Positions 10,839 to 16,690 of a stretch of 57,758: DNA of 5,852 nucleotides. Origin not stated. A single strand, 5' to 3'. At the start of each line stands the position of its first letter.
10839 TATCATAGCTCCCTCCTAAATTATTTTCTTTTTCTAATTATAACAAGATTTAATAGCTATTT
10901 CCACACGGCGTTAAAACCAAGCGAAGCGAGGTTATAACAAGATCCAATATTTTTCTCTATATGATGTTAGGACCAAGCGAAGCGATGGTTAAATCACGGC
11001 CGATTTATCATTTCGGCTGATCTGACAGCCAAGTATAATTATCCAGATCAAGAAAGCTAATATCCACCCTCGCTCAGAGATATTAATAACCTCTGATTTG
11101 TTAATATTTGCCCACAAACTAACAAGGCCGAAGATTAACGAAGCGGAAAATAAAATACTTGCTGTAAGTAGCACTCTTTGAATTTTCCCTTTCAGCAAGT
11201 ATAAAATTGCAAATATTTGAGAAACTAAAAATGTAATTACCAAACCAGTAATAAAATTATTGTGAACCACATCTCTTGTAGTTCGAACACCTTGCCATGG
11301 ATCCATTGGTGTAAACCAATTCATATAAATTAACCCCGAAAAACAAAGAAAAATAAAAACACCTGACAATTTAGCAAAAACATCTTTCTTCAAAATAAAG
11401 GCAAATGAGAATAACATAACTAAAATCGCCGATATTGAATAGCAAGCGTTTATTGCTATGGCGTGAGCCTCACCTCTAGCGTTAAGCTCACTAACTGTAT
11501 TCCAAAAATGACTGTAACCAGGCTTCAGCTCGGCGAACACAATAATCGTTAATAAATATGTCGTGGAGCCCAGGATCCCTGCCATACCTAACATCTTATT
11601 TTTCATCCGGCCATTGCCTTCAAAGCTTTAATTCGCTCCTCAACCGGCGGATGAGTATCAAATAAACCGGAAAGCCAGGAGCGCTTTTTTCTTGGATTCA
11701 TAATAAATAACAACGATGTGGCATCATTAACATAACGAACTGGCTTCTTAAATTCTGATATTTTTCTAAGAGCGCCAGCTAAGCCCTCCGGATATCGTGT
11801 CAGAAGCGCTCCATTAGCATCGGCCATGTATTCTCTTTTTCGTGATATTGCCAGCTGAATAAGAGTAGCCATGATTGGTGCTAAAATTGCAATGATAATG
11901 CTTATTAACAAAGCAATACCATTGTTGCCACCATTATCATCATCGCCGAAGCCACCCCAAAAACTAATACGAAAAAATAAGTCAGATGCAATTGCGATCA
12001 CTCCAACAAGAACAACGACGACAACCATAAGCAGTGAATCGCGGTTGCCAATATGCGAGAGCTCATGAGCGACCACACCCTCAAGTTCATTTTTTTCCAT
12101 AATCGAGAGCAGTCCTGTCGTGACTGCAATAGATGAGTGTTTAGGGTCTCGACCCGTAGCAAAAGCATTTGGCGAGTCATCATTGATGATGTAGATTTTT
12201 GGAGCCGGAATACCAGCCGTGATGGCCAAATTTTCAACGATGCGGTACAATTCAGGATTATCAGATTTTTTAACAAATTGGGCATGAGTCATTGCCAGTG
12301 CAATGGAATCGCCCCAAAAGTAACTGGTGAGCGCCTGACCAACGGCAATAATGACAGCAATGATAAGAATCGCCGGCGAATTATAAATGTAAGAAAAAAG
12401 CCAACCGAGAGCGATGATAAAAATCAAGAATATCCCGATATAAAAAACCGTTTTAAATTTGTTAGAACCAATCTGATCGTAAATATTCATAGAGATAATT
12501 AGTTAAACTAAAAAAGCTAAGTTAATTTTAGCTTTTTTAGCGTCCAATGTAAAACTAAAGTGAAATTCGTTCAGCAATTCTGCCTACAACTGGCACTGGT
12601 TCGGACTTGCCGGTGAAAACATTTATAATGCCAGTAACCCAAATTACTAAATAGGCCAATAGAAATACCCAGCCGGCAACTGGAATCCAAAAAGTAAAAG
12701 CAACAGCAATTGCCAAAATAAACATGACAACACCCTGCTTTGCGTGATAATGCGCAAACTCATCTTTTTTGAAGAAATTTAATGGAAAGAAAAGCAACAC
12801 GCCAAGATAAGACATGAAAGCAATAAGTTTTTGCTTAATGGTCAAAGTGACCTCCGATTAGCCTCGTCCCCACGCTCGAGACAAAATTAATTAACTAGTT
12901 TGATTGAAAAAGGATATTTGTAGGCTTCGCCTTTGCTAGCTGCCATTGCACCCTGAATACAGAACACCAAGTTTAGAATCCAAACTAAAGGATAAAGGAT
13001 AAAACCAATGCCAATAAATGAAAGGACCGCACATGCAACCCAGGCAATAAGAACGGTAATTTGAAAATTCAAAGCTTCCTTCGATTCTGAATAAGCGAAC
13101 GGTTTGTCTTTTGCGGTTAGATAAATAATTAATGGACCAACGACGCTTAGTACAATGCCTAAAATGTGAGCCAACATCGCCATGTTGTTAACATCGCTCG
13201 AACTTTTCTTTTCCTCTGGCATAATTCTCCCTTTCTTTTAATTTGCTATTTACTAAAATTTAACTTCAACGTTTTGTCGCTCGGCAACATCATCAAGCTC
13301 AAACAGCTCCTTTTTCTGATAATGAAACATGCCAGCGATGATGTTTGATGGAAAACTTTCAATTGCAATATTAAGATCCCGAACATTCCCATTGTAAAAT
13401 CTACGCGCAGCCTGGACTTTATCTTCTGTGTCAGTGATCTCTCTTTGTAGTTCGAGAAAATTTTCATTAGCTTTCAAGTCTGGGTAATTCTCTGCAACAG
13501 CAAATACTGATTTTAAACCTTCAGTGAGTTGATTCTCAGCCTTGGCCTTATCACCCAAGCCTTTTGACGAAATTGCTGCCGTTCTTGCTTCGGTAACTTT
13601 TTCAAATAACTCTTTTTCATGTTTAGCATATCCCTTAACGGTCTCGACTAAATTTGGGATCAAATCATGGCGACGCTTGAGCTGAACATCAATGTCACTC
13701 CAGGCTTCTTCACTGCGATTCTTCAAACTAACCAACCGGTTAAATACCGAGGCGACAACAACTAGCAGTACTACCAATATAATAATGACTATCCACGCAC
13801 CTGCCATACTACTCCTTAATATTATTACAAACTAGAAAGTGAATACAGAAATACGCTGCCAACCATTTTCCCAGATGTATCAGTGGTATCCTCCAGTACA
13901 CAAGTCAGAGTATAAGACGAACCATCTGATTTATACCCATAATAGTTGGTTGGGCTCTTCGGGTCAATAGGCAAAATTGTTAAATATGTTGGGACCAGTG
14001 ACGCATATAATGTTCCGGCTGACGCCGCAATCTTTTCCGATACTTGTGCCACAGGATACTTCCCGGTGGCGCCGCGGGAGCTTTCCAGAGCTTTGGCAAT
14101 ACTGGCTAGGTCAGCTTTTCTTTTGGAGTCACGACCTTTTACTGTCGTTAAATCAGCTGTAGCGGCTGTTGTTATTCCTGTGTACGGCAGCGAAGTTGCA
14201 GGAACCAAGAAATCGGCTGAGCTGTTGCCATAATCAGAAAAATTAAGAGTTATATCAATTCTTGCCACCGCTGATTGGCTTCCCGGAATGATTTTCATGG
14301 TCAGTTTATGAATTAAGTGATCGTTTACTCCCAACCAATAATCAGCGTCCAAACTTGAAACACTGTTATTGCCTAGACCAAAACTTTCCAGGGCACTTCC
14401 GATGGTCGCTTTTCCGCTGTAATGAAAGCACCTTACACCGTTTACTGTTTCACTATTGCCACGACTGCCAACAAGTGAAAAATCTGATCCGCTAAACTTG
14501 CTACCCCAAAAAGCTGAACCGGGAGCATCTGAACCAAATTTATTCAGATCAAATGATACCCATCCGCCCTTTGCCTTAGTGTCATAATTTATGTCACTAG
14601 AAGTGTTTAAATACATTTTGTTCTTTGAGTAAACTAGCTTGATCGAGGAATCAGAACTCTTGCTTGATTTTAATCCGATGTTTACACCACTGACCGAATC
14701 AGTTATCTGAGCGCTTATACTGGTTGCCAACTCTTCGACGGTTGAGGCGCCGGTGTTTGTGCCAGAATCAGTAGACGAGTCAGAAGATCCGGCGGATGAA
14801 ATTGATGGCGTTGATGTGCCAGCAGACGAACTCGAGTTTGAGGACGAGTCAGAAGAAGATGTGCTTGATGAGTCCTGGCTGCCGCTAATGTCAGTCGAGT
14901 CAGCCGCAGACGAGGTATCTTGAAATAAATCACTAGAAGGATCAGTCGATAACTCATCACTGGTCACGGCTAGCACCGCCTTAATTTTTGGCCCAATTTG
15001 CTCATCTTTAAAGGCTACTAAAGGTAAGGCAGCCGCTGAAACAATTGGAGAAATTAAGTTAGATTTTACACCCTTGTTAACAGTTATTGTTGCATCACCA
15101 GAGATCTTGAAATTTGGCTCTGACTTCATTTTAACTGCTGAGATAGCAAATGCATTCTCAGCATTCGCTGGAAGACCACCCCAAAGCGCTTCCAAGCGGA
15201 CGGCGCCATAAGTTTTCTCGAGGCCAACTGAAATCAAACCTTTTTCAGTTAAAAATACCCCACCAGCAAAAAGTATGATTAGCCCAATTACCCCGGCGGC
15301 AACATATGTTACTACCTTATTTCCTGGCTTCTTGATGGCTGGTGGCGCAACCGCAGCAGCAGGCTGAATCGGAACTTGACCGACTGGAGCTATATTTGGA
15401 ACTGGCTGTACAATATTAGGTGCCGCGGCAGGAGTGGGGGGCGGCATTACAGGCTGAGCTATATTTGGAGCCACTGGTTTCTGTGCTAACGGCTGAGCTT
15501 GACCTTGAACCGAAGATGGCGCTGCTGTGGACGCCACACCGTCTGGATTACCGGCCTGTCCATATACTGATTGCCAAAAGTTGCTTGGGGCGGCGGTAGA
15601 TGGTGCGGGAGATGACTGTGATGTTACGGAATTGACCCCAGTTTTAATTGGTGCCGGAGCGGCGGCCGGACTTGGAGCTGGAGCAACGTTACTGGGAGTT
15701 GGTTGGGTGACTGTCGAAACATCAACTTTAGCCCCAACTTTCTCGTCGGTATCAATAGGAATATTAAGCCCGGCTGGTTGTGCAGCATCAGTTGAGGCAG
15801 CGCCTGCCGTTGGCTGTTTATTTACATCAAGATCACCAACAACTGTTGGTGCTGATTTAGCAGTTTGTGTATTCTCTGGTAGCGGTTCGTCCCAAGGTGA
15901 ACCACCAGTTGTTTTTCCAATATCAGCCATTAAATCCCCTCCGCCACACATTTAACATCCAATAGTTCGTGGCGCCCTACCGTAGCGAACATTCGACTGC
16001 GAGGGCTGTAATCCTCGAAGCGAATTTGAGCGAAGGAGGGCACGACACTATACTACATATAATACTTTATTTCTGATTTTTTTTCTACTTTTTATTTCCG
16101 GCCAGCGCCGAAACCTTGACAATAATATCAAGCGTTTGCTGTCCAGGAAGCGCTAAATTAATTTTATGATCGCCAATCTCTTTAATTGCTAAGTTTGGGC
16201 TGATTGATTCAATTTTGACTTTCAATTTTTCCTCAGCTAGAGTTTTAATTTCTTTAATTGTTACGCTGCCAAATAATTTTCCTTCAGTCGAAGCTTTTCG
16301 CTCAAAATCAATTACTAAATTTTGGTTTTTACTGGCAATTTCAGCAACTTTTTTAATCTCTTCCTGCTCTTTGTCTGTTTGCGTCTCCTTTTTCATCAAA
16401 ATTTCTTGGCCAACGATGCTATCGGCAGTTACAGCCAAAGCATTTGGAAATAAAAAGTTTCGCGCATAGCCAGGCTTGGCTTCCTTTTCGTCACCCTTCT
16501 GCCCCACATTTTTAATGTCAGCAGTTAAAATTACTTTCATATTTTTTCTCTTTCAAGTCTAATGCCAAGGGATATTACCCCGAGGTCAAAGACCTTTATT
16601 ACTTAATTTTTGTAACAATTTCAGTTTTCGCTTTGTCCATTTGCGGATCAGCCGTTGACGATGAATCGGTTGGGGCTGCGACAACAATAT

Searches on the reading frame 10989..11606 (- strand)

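Call 37: search_protein_families(library=pfam, proteins=[window:10989-11606:-], max_evalue=0.0001)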
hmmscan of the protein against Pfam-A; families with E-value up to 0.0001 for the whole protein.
window:10989-11606:- (205 aa): 1 family
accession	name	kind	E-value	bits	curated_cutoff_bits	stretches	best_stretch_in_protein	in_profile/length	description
PF06197.19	DUF998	-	2.3e-15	57.2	30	1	12-193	2-182/184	Protein of unknown function (DUF998)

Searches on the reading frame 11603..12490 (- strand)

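Call 37: search_protein_families(library=pfam, proteins=[window:11603-12490:-], max_evalue=0.0001)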
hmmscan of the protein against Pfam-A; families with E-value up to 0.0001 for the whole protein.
window:11603-12490:- (295 aa): 1 family
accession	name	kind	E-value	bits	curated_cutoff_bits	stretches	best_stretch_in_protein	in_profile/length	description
PF01435.24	Peptidase_M48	-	3.6e-36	125.2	20.3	1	77-293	3-185/186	Peptidase family M48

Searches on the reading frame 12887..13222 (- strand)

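Call 37: search_protein_families(library=pfam, proteins=[window:12887-13222:-], max_evalue=0.0001)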
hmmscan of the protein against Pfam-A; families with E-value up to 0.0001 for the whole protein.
window:12887-13222:- (111 aa): 1 family
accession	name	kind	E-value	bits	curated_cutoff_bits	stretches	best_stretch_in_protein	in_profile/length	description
PF09685.15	DUF4870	-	1.3e-31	109.2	25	1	12-110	2-107/107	Domain of unknown function (DUF4870)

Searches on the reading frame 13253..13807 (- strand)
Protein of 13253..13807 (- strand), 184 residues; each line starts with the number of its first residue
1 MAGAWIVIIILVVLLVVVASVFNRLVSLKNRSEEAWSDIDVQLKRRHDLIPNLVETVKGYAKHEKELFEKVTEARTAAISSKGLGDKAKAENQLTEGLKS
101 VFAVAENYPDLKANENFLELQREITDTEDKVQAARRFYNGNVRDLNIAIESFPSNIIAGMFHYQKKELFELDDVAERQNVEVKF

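Call 37: search_protein_families(library=pfam, proteins=[window:13253-13807:-], max_evalue=0.0001)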
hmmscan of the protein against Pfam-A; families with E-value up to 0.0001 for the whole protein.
window:13253-13807:- (184 aa): 1 family
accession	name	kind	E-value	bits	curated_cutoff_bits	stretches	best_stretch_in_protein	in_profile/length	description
PF04011.17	LemA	-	1.8e-62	210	26.2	1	35-184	1-149/149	LemA family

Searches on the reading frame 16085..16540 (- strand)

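Call 37: search_protein_families(library=pfam, proteins=[window:16085-16540:-], max_evalue=0.0001)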
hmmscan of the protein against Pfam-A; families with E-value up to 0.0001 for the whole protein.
window:16085-16540:- (151 aa): 2 families
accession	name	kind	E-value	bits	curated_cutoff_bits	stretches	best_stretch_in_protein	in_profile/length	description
PF01281.25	Ribosomal_L9_N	-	4.7e-18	64.9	20.7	1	1-40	1-40/47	Ribosomal protein L9, N-terminal domain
PF03948.19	Ribosomal_L9_C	-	5.5e-12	46.4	23.2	1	67-144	5-85/86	Ribosomal protein L9, C-terminal domain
